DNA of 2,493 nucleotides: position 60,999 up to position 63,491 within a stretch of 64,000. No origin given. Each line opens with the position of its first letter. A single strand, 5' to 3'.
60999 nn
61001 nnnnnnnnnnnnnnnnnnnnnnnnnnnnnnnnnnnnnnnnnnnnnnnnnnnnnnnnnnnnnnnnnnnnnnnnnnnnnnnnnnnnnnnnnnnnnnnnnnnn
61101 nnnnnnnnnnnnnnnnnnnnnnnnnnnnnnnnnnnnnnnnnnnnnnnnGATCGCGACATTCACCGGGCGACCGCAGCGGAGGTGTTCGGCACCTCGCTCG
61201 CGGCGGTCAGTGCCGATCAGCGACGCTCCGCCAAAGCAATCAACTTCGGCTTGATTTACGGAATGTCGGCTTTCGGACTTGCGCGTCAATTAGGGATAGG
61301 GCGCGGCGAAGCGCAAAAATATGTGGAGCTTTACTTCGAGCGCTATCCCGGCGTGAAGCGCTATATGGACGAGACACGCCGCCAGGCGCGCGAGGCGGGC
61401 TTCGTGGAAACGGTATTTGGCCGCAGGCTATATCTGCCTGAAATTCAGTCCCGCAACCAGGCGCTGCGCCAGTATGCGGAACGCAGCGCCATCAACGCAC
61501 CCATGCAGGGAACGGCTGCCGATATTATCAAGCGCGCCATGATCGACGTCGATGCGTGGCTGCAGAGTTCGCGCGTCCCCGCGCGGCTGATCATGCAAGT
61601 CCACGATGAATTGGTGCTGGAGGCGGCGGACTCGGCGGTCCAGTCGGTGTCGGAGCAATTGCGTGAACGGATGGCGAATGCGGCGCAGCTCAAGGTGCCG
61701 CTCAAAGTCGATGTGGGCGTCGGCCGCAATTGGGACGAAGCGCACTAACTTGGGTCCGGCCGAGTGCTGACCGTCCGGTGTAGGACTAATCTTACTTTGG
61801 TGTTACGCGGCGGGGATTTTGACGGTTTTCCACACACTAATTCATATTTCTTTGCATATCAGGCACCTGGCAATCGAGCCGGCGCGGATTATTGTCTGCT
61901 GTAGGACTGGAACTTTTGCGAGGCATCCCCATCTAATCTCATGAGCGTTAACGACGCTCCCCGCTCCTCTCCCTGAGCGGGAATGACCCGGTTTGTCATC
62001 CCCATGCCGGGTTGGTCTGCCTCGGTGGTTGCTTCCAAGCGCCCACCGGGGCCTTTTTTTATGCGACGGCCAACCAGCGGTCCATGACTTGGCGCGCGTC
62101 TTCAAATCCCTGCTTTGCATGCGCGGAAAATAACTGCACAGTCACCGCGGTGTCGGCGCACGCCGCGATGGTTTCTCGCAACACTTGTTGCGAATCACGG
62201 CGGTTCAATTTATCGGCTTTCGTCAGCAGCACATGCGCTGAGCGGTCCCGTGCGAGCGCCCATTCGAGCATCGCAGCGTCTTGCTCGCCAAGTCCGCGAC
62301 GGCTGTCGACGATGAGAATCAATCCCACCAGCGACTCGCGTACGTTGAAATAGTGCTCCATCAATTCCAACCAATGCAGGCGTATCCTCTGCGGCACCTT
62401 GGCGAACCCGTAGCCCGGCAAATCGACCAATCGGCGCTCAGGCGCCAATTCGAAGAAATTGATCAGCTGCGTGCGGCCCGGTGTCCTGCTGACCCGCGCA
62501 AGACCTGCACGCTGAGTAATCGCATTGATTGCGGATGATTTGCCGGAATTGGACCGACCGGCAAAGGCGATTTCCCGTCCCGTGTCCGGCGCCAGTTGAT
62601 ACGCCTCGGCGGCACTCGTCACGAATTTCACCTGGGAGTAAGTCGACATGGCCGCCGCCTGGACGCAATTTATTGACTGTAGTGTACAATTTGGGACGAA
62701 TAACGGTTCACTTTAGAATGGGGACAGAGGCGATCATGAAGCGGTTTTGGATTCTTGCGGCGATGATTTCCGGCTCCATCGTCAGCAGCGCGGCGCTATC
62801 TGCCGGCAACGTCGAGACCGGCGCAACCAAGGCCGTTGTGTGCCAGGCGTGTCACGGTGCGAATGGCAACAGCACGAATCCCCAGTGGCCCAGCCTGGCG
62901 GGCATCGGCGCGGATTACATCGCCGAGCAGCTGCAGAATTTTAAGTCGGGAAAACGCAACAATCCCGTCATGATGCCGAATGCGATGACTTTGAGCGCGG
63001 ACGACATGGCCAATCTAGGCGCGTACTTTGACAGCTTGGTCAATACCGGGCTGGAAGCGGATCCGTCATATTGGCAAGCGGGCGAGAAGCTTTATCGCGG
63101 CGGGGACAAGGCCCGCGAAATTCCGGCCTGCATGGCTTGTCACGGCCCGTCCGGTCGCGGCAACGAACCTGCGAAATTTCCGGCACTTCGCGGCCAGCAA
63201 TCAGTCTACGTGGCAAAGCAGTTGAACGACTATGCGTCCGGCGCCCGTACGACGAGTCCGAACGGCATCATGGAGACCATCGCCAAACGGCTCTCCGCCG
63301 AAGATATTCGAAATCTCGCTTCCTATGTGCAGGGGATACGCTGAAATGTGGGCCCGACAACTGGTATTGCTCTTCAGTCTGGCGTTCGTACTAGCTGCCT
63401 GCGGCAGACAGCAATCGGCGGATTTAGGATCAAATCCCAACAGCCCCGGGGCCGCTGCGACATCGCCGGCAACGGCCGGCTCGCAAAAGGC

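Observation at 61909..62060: Predicted sigma-E-dependent sRNA at the polA-engB locus, positional analogue of Spot 42 / ErsA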

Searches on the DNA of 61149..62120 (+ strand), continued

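Call 57: search_with_rna_model(model_id=R1, sources=[window, L001, L004, L011, L019, L005, L043, L052, L053, L054, L013, L038, L035, L026, L060, L009, L032, L015, L029, L077, L057, L085, L183, L099, L123, L112, L155, L132, L108, L172, L088, L195, L156, L090, L086, L081, L144, L185, L093, L114, L196, L110, L096, L192, L117, L165, L181, L164, L082, L170, L107, L147, L102, L130, L154, L200, L125, L129, L239, L234, L253, L249, L271, L242, L244, L210, L258, L203, L223, L214, L215, L212, L211, L209, L218, L233, L232], max_evalue=0.001, make_alignment=true)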
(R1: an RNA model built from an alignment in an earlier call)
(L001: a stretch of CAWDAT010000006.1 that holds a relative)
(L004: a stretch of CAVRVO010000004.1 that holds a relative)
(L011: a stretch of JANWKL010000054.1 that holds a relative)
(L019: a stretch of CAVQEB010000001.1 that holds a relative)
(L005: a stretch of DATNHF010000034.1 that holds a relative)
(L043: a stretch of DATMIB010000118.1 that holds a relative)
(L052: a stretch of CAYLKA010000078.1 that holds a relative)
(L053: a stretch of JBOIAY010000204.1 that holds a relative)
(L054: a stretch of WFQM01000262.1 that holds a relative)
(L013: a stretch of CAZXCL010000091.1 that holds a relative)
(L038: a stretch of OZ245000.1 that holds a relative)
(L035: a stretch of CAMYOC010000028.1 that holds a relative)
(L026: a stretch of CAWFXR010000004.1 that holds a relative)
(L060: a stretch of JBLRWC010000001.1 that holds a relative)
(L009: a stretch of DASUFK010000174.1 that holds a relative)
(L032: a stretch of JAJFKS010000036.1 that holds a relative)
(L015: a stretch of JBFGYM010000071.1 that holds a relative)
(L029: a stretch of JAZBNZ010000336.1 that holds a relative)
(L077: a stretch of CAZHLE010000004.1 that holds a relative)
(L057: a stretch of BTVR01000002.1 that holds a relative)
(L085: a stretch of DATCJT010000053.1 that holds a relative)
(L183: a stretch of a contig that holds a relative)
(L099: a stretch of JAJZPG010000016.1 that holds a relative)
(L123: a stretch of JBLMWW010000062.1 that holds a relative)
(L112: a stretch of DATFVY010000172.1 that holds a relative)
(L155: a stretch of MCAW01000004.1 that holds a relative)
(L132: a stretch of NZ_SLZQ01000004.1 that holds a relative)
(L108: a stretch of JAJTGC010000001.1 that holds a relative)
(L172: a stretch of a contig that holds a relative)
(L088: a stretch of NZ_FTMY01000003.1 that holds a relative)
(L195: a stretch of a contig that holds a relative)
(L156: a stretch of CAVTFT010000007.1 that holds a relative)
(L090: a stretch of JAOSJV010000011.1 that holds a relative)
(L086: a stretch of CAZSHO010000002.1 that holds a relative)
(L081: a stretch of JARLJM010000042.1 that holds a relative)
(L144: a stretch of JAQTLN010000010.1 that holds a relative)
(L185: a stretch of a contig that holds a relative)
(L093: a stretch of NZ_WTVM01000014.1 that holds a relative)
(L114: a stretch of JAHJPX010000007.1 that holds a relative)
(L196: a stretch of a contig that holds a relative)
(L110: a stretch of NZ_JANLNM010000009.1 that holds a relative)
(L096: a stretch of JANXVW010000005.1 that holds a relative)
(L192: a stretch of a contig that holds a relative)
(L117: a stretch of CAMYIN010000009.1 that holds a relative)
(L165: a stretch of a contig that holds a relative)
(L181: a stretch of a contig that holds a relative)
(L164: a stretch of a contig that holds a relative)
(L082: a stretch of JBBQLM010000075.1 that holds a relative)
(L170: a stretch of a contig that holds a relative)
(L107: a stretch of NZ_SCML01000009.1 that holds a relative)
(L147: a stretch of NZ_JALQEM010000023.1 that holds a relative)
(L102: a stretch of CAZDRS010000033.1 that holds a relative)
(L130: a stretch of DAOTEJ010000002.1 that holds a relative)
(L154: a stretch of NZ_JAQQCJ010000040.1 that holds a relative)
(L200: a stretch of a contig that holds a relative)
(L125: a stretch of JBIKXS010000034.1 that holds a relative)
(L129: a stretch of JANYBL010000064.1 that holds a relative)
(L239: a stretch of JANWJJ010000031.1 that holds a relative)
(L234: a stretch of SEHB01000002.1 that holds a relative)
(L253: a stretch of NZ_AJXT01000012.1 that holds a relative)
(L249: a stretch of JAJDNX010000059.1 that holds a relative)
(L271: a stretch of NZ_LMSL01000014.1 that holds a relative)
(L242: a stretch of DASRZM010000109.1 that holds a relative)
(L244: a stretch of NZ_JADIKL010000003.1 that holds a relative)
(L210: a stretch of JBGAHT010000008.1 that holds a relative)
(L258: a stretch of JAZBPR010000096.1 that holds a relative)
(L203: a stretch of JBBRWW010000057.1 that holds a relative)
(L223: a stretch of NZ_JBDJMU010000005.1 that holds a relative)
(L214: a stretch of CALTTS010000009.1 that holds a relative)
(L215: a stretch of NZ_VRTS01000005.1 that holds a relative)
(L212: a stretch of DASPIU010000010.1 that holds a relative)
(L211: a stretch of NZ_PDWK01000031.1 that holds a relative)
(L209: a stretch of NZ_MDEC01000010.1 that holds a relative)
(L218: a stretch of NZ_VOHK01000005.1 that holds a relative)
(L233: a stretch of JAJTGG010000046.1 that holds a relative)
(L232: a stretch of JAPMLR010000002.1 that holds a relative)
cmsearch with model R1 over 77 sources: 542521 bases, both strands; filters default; matches with E-value up to 0.001: 77.
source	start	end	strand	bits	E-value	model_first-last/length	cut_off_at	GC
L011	4551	4667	+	114.1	2.2e-25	1-119/119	no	0.61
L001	3837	3956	+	109.1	3.7e-24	1-119/119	no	0.57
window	61941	62060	+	106.4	1.7e-23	1-119/119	no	0.62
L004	4388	4508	+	103.2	1e-22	1-119/119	no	0.63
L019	3824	3957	+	88.8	3.2e-19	1-119/119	no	0.61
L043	5852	5973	+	85.6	1.9e-18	1-119/119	no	0.65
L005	4347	4467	+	84.2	4.3e-18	1-119/119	no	0.6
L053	4025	4147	+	78.7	9.4e-17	1-119/119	no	0.62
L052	3662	3785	+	78.2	1.2e-16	1-119/119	no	0.62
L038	3750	3870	+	76.8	2.7e-16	1-119/119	no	0.61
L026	6362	6486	+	76.7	2.9e-16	1-119/119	no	0.63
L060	3677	3792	+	75.8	4.7e-16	1-119/119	no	0.71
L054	4037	4162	+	74.2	1.1e-15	1-119/119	no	0.64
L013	3698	3821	+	68.6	2.6e-14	1-119/119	no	0.6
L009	3674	3796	+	64.9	2.1e-13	1-119/119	no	0.67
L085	4032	4137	-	64.6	2.5e-13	1-119/119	no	0.53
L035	3659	3786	+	63.9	3.6e-13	1-119/119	no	0.68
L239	2207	2334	+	60.1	3.1e-12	1-119/119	no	0.61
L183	3652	3755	+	56.5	2.3e-11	1-119/119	no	0.52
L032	3700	3821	+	55.6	3.8e-11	1-119/119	no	0.55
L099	5026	5130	+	55.4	4.2e-11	1-119/119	no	0.58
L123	2426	2540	-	55.4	4.3e-11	1-119/119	no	0.7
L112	2425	2532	-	55.1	5.1e-11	1-119/119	no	0.53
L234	2201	2324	+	55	5.3e-11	1-119/119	no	0.69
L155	6086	6188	-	54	9.4e-11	1-119/119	no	0.48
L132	1138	1249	-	53.4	1.3e-10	1-119/119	no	0.53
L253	2184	2310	+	53.3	1.4e-10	1-119/119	no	0.69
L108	7234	7343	-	53.1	1.5e-10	1-119/119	no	0.57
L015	3700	3815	+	52.9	1.7e-10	1-119/119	no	0.61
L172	558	670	-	52.7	1.9e-10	1-119/119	no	0.58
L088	280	384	+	52.4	2.2e-10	1-119/119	no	0.61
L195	2975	3091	-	52.1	2.7e-10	1-119/119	no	0.63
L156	2184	2298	-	51.8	3.2e-10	1-119/119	no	0.67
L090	2660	2764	+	51.7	3.3e-10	1-119/119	no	0.54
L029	3667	3781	+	51.7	3.5e-10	1-119/119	no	0.62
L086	288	395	+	51.7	3.5e-10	1-119/119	no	0.55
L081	710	817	+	50.7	5.8e-10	1-119/119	no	0.6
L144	3310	3423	+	50.5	6.6e-10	1-119/119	no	0.54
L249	2416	2532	+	49.7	1e-09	1-119/119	no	0.59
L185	3086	3192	+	48.9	1.6e-09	1-119/119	no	0.52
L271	2358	2489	+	48.9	1.6e-09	1-119/119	no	0.66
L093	7637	7742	-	48.3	2.2e-09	1-119/119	no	0.6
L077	3776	3893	+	47.9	2.8e-09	1-119/119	no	0.56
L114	5179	5284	-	47.7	3.2e-09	1-119/119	no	0.61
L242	2239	2365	+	47.3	4e-09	1-119/119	no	0.67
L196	6172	6261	+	47.2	4.3e-09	1-119/119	no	0.62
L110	484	588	+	46.5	6.1e-09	1-119/119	no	0.62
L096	5689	5795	+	46.1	8e-09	1-119/119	no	0.53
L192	6418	6521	+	46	8.1e-09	1-119/119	no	0.56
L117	3119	3239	-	44.5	1.9e-08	1-119/119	no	0.57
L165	1111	1217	-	44.3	2.1e-08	1-119/119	no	0.59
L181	7778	7885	-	43.9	2.7e-08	1-119/119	no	0.57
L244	2191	2318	+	43.4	3.5e-08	1-119/119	no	0.68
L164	4637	4728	+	42.1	7.4e-08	1-119/119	no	0.52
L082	7591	7692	-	39.6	2.9e-07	1-119/119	no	0.59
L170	5460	5564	+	39.4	3.3e-07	1-119/119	no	0.74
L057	3697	3815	+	38.9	4.4e-07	1-119/119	no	0.6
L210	2187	2308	+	38.2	6.6e-07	1-119/119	no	0.66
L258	2181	2300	+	38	7.1e-07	1-119/119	no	0.57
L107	6066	6175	+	38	7.1e-07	1-119/119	no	0.57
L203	2222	2347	+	38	7.3e-07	1-119/119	no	0.67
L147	2230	2329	-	37.9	7.7e-07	1-119/119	no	0.63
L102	1198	1301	+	37.9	7.9e-07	1-119/119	no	0.59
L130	4143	4237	-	37.6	9.2e-07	1-119/119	no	0.65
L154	1166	1276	-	37.3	1e-06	1-119/119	no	0.58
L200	2631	2734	+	36.6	1.6e-06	1-119/119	no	0.6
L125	3829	3921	+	36.2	2e-06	1-119/119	no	0.59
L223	2256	2382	+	36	2.2e-06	1-119/119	no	0.63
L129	6367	6478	-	34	6.8e-06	1-119/119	no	0.53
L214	2222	2354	+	33.6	8.7e-06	1-119/119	no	0.67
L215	2288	2420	+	32.6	1.5e-05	1-119/119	no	0.68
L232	2382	2514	+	32.4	1.7e-05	1-119/119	no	0.7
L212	2252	2379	+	32.3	1.7e-05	1-119/119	no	0.62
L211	2226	2356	+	30.8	4e-05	1-119/119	no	0.68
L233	2179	2301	+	29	0.00011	1-119/119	no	0.54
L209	2257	2384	+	28.5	0.00015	1-119/119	no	0.63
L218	2333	2457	+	25.5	0.00081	1-119/119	no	0.65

Alignment A3: 77 matches aligned to the model, 240 columns, each read 5' to 3' on its own strand. Consensus structure (alignment columns), stored with it:
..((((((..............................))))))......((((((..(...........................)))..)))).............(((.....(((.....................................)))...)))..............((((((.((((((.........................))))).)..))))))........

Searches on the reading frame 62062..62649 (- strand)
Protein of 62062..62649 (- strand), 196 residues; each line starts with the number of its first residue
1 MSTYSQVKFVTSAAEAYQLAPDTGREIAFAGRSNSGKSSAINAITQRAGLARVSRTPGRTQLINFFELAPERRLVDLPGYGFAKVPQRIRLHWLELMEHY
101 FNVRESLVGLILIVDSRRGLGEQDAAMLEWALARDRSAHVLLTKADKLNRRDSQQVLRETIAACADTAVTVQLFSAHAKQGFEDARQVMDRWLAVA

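Call 39: search_protein_families(library=pfam, proteins=[window:62062-62649:-])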
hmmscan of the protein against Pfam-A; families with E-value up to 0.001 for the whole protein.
window:62062-62649:- (196 aa): 5 families
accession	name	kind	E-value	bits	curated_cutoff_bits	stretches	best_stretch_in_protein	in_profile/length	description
PF01926.29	MMR_HSR1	-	3.5e-17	63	21.9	1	26-143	1-112/113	50S ribosome-binding GTPase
PF03193.22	RsgA_GTPase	-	3.4e-05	24.2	30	0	25-79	107-167/174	RsgA GTPase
PF00009.33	GTP_EFTU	-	8.8e-05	22.6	26.5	0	109-191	95-184/188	Elongation factor Tu GTP binding domain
PF00350.29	Dynamin_N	-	0.00041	20.8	27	0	27-52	1-26/168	Dynamin family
PF02421.24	FeoB_N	-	0.00092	19.2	27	0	26-80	2-57/156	Ferrous iron transport protein B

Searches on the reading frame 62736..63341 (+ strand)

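Call 39: search_protein_families(library=pfam, proteins=[window:62736-63341:+])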
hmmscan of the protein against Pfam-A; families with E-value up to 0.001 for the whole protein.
window:62736-63341:+ (202 aa): 2 families
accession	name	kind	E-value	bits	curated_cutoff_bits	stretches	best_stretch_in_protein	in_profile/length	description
PF00034.26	Cytochrom_C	-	5.2e-18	66.6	21.3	2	131-199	11-87/90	Cytochrome c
PF13442.11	Cytochrome_CBB3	-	6.1e-13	49.3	27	2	35-97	13-67/68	Cytochrome C oxidase, cbb3-type, subunit III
